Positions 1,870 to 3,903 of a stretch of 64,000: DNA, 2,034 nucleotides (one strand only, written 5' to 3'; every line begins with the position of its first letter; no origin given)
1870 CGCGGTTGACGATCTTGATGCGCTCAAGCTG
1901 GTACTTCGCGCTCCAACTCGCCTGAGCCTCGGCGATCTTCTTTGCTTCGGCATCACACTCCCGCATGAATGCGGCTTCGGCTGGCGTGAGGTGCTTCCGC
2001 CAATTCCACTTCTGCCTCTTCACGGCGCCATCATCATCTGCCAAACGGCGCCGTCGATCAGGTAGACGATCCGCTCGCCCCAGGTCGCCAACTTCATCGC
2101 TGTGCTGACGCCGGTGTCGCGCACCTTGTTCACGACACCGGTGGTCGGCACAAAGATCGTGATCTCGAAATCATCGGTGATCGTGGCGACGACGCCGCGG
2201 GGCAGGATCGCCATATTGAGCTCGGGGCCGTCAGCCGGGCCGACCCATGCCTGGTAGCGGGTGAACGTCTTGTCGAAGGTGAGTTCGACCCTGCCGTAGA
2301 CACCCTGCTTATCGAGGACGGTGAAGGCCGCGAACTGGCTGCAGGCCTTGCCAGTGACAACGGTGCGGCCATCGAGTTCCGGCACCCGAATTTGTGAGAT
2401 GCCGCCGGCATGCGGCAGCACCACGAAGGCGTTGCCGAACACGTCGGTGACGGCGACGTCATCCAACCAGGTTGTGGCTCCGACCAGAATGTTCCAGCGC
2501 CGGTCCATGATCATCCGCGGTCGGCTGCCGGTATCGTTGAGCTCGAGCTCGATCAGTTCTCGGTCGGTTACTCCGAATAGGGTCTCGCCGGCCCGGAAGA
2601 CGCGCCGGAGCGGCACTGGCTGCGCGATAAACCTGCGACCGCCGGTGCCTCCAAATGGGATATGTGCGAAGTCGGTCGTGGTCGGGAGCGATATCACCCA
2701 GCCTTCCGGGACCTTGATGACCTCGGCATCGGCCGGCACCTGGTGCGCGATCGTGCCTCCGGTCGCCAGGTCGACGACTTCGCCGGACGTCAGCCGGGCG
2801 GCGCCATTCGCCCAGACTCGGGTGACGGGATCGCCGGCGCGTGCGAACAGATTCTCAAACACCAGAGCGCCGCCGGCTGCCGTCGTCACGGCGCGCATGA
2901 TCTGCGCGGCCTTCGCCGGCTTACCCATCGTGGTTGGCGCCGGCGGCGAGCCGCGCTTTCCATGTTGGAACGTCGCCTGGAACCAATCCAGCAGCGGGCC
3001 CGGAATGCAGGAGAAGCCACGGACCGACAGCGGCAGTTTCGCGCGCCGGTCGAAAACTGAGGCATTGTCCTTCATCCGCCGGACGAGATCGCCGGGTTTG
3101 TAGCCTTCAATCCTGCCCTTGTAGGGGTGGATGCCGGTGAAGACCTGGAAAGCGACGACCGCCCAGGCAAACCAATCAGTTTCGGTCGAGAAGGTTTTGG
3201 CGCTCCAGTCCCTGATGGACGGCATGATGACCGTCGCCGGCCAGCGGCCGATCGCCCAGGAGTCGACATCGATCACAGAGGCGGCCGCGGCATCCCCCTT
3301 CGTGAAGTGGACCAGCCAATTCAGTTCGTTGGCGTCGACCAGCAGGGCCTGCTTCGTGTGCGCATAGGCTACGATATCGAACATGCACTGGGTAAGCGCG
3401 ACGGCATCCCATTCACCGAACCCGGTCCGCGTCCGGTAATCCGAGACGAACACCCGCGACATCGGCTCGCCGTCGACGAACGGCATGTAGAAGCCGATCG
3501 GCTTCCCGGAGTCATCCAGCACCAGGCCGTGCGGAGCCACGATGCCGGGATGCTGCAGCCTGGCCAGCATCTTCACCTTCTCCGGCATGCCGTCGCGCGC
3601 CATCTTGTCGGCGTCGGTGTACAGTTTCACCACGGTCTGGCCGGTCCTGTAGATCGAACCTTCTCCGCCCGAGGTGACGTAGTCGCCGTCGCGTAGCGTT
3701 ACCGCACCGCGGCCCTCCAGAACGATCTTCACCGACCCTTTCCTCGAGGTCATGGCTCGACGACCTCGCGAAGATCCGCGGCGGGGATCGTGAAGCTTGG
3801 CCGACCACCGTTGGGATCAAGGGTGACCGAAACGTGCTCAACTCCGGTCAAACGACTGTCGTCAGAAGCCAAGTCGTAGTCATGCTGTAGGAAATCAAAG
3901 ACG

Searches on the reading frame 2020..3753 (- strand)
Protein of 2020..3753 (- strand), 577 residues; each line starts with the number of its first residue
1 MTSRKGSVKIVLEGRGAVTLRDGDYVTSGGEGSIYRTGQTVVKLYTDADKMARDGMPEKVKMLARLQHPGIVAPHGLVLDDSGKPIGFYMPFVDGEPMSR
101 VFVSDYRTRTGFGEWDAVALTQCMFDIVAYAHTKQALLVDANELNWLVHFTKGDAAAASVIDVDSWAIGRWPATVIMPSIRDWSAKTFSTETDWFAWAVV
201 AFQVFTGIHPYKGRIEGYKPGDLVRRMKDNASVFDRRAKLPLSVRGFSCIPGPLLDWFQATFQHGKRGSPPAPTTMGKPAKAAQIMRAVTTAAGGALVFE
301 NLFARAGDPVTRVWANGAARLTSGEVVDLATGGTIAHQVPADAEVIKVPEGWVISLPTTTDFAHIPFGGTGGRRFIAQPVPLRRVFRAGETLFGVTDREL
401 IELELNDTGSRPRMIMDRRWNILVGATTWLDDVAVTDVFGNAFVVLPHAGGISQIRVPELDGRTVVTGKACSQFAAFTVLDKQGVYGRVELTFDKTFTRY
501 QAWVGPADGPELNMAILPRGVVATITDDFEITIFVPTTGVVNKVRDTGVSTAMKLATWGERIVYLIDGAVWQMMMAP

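Call 82: search_protein_families(library=pfam, proteins=[window:2020-3753:-], max_evalue=0.001)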
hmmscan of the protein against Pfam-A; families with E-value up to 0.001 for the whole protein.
window:2020-3753:- (577 aa): 1 family
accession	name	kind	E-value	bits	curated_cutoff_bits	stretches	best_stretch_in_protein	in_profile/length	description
PF00069.31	Pkinase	-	0.00041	20.3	31.7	0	50-152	39-134/263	Protein kinase domain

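Call 95: search_protein_families(library=padloc, proteins=[window:2020-3753:-], max_evalue=0.001)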
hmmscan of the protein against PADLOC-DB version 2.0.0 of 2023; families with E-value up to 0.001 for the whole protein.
window:2020-3753:- (577 aa): 4 families
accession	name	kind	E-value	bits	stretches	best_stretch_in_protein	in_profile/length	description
PDLC04054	PD-T4-6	-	0.00023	18.7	1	59-212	60-214/347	-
PDLC04138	mad6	-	0.00026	18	0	42-142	384-478/659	mads_6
PDLC04039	PD-T4-6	-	0.00036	17.7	0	28-213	24-217/458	-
PDLC04053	PD-T4-6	-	0.00037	18.1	0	28-150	19-145/311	-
